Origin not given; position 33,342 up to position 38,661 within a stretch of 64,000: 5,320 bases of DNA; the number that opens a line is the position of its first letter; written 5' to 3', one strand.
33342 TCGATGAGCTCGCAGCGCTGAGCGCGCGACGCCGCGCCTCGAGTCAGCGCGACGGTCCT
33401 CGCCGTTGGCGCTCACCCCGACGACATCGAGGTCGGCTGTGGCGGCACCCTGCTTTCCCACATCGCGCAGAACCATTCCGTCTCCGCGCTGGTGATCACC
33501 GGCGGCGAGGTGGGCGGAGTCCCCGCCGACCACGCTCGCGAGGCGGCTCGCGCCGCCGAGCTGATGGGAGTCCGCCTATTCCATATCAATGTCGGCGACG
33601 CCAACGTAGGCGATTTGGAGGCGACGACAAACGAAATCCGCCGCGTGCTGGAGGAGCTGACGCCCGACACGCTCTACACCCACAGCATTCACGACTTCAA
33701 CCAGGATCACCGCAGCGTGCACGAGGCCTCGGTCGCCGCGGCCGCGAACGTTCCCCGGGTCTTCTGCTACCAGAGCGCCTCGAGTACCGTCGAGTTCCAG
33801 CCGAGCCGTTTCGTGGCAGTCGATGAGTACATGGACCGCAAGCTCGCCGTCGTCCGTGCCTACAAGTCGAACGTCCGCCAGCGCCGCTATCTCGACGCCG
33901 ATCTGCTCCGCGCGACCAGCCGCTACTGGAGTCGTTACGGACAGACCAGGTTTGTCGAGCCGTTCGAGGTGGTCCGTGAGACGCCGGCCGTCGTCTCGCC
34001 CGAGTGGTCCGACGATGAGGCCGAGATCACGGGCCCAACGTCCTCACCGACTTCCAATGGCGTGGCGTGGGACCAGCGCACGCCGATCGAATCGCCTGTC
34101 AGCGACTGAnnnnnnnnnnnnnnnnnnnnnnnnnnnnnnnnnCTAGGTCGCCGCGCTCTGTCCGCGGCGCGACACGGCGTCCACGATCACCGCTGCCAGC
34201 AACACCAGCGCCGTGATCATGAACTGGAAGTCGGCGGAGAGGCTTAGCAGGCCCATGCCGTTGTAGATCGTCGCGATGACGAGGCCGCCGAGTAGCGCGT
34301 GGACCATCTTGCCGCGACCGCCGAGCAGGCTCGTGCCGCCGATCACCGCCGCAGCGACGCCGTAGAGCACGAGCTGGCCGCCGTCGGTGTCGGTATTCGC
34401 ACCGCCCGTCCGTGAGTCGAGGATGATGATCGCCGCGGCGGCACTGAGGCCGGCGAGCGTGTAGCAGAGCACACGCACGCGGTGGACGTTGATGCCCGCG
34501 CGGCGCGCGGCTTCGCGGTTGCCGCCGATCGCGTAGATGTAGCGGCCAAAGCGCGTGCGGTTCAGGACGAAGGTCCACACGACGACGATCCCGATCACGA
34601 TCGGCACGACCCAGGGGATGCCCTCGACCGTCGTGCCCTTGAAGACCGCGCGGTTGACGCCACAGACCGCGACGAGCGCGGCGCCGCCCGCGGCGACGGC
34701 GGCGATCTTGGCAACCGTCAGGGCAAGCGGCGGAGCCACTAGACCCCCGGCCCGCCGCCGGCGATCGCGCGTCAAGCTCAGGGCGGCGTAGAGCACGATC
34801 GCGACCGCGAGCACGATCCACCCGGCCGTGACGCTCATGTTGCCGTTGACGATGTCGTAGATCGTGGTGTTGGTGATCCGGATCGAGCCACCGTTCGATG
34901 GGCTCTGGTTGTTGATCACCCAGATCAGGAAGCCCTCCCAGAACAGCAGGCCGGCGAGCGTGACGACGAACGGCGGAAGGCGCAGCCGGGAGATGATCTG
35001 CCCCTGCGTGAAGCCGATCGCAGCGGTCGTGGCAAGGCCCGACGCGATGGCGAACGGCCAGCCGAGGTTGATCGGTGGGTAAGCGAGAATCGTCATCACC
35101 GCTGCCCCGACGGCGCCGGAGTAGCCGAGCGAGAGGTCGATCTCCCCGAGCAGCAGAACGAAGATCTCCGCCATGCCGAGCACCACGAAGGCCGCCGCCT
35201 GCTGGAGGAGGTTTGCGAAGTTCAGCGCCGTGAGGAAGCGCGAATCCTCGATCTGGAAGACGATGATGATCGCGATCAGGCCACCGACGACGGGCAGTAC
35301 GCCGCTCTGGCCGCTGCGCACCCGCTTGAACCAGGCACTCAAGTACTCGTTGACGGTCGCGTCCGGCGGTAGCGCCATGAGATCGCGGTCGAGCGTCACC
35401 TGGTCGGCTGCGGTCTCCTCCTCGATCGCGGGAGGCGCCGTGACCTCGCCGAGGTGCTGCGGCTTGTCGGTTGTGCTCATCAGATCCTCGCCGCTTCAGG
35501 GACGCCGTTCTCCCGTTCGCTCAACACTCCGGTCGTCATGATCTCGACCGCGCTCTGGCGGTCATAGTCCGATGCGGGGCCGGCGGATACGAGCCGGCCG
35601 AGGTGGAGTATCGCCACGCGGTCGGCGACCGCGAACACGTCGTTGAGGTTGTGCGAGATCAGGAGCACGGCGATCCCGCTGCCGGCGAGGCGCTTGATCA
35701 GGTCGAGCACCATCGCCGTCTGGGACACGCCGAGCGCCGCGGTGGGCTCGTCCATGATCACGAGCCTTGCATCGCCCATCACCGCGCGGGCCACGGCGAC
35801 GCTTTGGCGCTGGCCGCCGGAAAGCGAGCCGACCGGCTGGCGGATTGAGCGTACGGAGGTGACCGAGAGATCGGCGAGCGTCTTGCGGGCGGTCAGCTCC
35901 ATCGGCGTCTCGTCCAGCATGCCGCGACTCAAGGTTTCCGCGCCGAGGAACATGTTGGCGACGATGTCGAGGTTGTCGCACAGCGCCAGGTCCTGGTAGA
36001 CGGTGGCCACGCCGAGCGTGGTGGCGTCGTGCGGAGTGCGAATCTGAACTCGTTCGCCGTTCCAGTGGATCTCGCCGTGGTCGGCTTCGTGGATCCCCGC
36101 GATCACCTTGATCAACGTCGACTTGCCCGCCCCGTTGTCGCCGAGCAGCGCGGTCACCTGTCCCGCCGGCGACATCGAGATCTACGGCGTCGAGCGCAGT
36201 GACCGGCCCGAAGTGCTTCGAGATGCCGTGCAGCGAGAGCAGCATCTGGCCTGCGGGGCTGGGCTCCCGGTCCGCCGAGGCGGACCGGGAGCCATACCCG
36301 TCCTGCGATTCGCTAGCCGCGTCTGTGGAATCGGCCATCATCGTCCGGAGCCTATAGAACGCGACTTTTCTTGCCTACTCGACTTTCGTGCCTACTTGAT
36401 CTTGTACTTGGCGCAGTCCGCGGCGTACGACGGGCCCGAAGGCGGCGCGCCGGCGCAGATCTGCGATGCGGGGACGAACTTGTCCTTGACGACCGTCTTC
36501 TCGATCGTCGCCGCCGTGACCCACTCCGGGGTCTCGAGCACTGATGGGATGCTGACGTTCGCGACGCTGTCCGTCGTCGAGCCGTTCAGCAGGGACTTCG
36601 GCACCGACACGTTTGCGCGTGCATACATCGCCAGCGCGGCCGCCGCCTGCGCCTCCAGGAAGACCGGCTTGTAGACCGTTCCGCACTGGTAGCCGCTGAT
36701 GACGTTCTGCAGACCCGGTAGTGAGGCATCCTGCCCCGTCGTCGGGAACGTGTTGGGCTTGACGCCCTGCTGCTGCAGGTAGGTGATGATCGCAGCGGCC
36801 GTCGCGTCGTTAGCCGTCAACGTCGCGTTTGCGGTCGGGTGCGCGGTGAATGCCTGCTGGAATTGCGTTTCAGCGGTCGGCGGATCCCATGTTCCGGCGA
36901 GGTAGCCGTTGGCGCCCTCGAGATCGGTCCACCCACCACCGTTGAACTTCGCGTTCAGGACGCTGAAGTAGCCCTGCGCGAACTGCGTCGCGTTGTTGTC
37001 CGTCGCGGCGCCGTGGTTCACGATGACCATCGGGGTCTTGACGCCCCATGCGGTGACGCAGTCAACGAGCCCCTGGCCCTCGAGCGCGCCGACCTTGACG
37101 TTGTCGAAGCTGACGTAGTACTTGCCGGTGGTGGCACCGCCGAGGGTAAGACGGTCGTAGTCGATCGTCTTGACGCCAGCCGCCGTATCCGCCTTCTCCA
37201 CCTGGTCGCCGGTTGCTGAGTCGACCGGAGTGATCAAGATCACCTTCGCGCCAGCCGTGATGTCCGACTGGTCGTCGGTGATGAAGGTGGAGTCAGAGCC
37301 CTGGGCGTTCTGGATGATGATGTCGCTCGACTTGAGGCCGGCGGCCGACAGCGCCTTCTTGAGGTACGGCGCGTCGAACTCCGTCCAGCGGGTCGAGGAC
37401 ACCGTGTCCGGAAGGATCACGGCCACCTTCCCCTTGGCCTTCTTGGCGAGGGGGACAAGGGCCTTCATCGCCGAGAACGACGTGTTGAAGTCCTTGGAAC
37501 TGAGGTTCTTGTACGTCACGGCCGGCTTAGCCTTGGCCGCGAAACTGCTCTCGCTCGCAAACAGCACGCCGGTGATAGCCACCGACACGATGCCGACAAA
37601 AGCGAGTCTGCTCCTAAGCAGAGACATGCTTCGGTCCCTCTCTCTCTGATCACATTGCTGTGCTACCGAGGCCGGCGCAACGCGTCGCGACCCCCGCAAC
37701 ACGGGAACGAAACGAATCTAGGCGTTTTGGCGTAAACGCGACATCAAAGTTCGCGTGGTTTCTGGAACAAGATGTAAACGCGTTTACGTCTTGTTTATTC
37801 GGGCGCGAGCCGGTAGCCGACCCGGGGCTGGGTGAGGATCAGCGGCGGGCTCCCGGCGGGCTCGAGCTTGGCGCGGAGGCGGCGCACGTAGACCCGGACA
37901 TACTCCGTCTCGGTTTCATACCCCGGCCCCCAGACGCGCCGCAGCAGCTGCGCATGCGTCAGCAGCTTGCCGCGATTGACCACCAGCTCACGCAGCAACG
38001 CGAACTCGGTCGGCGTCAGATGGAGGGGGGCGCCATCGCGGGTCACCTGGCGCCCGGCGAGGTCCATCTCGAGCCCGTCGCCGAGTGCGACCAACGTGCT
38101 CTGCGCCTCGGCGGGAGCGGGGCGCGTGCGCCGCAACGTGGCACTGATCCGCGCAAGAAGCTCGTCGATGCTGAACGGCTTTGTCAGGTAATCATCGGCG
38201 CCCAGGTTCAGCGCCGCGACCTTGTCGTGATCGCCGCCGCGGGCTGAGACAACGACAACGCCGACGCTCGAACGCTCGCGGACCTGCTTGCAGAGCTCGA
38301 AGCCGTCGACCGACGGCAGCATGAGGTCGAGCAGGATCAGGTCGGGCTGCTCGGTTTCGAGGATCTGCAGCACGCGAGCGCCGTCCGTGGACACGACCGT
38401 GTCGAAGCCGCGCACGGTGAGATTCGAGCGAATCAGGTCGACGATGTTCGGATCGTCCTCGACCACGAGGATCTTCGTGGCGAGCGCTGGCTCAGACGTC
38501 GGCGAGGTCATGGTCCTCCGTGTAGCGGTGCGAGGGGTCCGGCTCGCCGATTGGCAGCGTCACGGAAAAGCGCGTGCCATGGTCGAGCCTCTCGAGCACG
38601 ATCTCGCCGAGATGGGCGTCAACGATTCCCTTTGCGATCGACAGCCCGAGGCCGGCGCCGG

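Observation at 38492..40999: Soluble histidine kinase whose input region is a complete ABC-transporter ATPase domain (NBD-GAF-GAF-HisKA-HATPase)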

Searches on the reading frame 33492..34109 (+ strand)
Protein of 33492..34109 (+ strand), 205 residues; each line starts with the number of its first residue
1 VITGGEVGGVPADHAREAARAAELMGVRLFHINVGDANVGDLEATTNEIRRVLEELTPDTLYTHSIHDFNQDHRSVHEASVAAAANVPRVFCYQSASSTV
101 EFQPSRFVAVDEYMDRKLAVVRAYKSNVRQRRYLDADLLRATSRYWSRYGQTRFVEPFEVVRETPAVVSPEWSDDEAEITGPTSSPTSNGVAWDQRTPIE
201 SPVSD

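Call 6: search_protein_families(library=pfam, proteins=[window:33492-34109:+], max_evalue=0.01)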
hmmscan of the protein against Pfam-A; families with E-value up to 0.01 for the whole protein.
window:33492-34109:+ (205 aa): 1 family
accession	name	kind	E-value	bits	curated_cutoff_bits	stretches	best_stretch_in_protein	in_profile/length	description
PF02585.22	PIG-L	-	1.3e-10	42.3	28.2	1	14-83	55-128/129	GlcNAc-PI de-N-acetylase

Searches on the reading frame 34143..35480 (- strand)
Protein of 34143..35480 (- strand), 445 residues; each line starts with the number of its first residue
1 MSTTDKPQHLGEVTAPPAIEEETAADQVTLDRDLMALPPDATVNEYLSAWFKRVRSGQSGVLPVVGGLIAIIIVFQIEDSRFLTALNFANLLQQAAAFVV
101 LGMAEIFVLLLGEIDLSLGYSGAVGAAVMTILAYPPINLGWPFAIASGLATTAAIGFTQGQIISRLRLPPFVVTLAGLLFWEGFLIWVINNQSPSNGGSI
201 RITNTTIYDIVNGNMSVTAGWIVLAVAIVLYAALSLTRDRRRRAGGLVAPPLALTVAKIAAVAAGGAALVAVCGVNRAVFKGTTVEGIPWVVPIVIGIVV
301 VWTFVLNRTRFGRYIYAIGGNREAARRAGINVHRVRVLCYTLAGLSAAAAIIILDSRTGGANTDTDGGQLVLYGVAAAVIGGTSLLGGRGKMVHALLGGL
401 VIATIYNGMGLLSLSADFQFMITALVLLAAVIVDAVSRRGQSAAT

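Call 6: search_protein_families(library=pfam, proteins=[window:34143-35480:-], max_evalue=0.01)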
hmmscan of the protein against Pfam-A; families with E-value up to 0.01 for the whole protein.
window:34143-35480:- (445 aa): 1 family
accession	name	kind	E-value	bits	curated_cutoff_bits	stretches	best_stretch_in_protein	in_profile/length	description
PF02653.21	BPD_transp_2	-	8.5e-25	87.8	26.8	1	88-430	2-268/269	Branched-chain amino acid transport system / permease component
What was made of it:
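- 34143..35480 (-): CUT2 permease gene (BPD_transp_2, GguB-like, 445 aa). Pfam E 8.5e-25 (call 6).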

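Call 14: search_protein_families(library=ncbifam, proteins=[window:34143-35480:-], max_evalue=0.00001)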
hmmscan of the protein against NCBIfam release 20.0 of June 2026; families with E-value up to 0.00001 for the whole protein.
window:34143-35480:- (445 aa): 9 families
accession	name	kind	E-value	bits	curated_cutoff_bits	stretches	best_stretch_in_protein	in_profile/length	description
NF040906.3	GguB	equivalog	5.8e-63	213.4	450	1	66-439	9-374/375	multiple monosaccharide ABC transporter permease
NF007067.0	PRK09512.1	equivalog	1.7e-42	145.7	398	2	285-436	169-319/321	ribose ABC transporter permease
NF008441.0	PRK11285.1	equivalog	1.5e-40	139.3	378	2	271-441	161-330/333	L-arabinose ABC transporter permease AraH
NF007252.0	PRK09699.1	equivalog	6.9e-36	124.2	396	2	278-435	166-322/326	D-allose ABC transporter permease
NF007014.0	PRK09478.1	equivalog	1.3e-27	97.1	386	1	294-436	190-330/336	galactose/methyl galactoside ABC transporter permease MglC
NF008630.0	PRK11618.1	equivalog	6.8e-27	94.5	363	2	290-407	165-281/331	galactofuranose ABC transporter, permease protein YjfF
NF011961.0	PRK15432.1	equivalog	1.1e-26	93.9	388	1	293-436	164-306/344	autoinducer 2 ABC transporter permease LsrC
NF041862.1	YtfT_transport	equivalog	3.2e-20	72.5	535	1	289-435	179-325/339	galactofuranose ABC transporter, ATP-binding protein YtfT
NF011612.1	PRK15038.1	equivalog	1.7e-19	70.1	500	1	280-438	152-309/322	autoinducer 2 ABC transporter permease LsrD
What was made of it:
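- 34143..35480 (-): NCBIfam GguB E 5.8e-63, below cut-off (call 14).
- Tried and rejected: The binding protein scores below all NCBIfam equivalog cut-offs (call 14).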

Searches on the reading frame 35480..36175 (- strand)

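Call 6: search_protein_families(library=pfam, proteins=[window:35480-36175:-], max_evalue=0.01)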
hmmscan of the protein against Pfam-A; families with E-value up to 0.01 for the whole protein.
window:35480-36175:- (231 aa): 8 families
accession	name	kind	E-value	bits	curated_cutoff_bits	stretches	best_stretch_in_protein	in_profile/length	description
PF00005.33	ABC_tran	-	5.5e-28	98.7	25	1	4-146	10-137/137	ABC transporter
PF13304.12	AAA_21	-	3.7e-08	34.2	27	1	7-31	1-25/304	AAA domain, putative AbiEii toxin, Type IV TA system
PF02463.25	SMC_N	-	1.5e-05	25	40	1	6-186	25-207/220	RecF/RecN/SMC N terminal domain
PF13555.12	AAA_29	-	0.00052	20.2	27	1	2-22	20-39/61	P-loop containing region of AAA domain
PF03193.22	RsgA_GTPase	-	0.0016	18.7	30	1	5-37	106-138/174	RsgA GTPase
PF13604.12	AAA_30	-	0.002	18.3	27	0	6-173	19-122/191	AAA domain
PF13481.12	AAA_25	-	0.0021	18.2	27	0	3-22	31-50/195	AAA domain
PF09818.15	ABC_ATPase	-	0.0052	16.3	23.2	0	119-190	159-246/283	P-loop domain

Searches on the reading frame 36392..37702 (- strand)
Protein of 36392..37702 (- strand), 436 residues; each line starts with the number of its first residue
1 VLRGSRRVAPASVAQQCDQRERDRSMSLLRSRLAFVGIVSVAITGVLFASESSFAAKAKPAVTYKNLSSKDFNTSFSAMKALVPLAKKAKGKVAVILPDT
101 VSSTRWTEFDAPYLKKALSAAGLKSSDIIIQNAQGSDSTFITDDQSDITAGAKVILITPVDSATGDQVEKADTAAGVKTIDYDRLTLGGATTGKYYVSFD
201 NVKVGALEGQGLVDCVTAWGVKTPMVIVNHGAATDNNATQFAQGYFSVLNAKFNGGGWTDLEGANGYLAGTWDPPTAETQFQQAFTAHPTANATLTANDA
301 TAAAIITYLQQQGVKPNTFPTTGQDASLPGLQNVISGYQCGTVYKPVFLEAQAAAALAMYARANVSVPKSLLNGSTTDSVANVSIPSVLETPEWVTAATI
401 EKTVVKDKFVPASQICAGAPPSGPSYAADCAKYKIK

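Call 4: search_protein_families(library=pfam, proteins=[window:36392-37702:-], max_evalue=0.01)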
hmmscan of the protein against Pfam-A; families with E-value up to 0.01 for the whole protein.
window:36392-37702:- (436 aa): 2 families
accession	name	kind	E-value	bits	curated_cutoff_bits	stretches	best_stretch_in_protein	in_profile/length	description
PF13407.12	Peripla_BP_4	-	5.2e-35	121.7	35.1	1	96-360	3-252/258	Periplasmic binding protein domain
PF00532.27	Peripla_BP_1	-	0.0012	18.9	22.2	1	148-315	54-208/281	Periplasmic binding proteins and sugar binding domain of LacI family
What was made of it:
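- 36392..37627 (-): Periplasmic-type sugar-binding protein gene (Peripla_BP_4, XylF/ChvE-like). The probable start is Met26 of the ORF that runs to 37702. Pfam E 5e-35 (call 4).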

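Call 14: search_protein_families(library=ncbifam, proteins=[window:36392-37702:-], max_evalue=0.00001)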
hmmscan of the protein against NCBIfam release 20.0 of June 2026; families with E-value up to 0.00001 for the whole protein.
window:36392-37702:- (436 aa): 4 families
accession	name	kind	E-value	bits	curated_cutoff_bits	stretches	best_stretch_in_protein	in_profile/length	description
TIGR02634.1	xylF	equivalog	2.5e-37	129.1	389.55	1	102-414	9-301/302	D-xylose ABC transporter substrate-binding protein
NF040907.2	ChvE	equivalog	8.7e-35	120.5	460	1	95-414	3-323/324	multiple monosaccharide ABC transporter substrate-binding protein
NF007680.0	PRK10355.1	equivalog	1.4e-34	119.8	504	1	83-414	17-329/331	D-xylose ABC transporter substrate-binding protein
NF045705.1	SurfProtP46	equivalog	1.2e-08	34.1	800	1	130-213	80-161/412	surface antigen P46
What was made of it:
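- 36392..37627 (-): NCBIfam XylF/ChvE E 1e-35 to 1e-37, below cut-offs (call 14).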

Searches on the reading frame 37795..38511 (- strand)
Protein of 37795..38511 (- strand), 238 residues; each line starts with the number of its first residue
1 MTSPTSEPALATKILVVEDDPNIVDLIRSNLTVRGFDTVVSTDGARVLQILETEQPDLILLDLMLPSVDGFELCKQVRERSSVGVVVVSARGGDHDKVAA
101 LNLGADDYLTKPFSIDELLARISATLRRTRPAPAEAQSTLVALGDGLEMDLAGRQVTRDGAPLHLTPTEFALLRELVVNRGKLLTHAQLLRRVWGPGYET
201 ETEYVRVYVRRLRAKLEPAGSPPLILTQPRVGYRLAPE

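Call 4: search_protein_families(library=pfam, proteins=[window:37795-38511:-], max_evalue=0.01)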
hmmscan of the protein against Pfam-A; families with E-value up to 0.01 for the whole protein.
window:37795-38511:- (238 aa): 2 families
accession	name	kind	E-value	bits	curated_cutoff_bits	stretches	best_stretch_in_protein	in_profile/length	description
PF00072.30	Response_reg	-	6.1e-29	100.9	30.2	1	14-122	1-110/111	Response regulator receiver domain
PF00486.34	Trans_reg_C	-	3.1e-22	78.9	26.2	1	161-235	2-77/77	Transcriptional regulatory protein, C terminal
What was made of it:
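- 37795..38511 (-): OmpR/PhoB-family response regulator gene. It overlaps the kinase gene by 20 nt. Pfam Response_reg E 6e-29 and Trans_reg_C E 3e-22 (call 4).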

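Call 5: search_protein_families(library=ncbifam, proteins=[window:37795-38511:-], max_evalue=0.01)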
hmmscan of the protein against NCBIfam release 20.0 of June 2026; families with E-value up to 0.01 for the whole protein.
window:37795-38511:- (238 aa): 103 families (the best 25 are shown)
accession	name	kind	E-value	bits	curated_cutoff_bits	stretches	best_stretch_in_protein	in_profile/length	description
NF040689.1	MtrAB_MtrA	equivalog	1.5e-60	204.3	300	1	14-235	1-218/219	MtrAB system response regulator MtrA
TIGR02154.1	PhoB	equivalog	2.3e-58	197.2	296.2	1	11-235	2-225/226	phosphate regulon transcriptional regulator PhoB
NF007820.0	PRK10529.1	equivalog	2.9e-56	190.4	325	1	12-236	2-224/225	two-component system response regulator KdpE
NF045944.1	ResRegRpaBCyano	equivalog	3.4e-55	186.9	330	1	15-234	1-226/229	response regulator transcription factor RpaB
NF041733.1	resp_reg_CseB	equivalog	5.9e-53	179.6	350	1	13-216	2-211/228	two-component system response regulator CseB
NF040534.1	resp_reg_YycF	equivalog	6.7e-52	176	340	1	13-235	2-227/231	response regulator YycF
NF033117.2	vanR_ACDEGLN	exception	2e-48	165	350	1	14-235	1-225/226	VanR-ABDEGLN family response regulator transcription factor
TIGR01387.1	cztR_silR_copR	subfamily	3.1e-47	161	279.2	1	14-235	1-218/218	heavy metal response regulator transcription factor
NF008296.0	PRK11083.1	equivalog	1.7e-46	158.4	273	1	12-235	4-225/228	two-component system response regulator CreB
NF007005.1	PRK09468.1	equivalog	5.5e-46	156.9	331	1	12-237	4-233/237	osmolarity response regulator transcription factor OmpR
NF053854.1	RespRegPhoBBctds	equivalog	7.6e-45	153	270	1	14-234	1-223/225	two-component system response regulator PhoB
NF033120.0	vanR_FM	exception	1e-43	149.6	460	1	13-233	5-227/231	vancomycin resistance response regulator transcription factor, VanR-F/VanR-M family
NF007546.0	PRK10161.1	equivalog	5.7e-42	143.8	471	1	11-236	2-226/229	phosphate response regulator transcription factor PhoB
NF008034.0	PRK10766.1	equivalog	6.5e-42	143.6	275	1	12-236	3-227/231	two-component system response regulator TorR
NF007982.1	PRK10710.1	equivalog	2.3e-40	138.6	380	1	11-234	7-226/235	envelope stress response regulator BaeR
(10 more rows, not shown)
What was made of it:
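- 37795..38511 (-): NCBIfam MtrA/PhoB/KdpE-like, all below the equivalog cut-offs (call 5).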
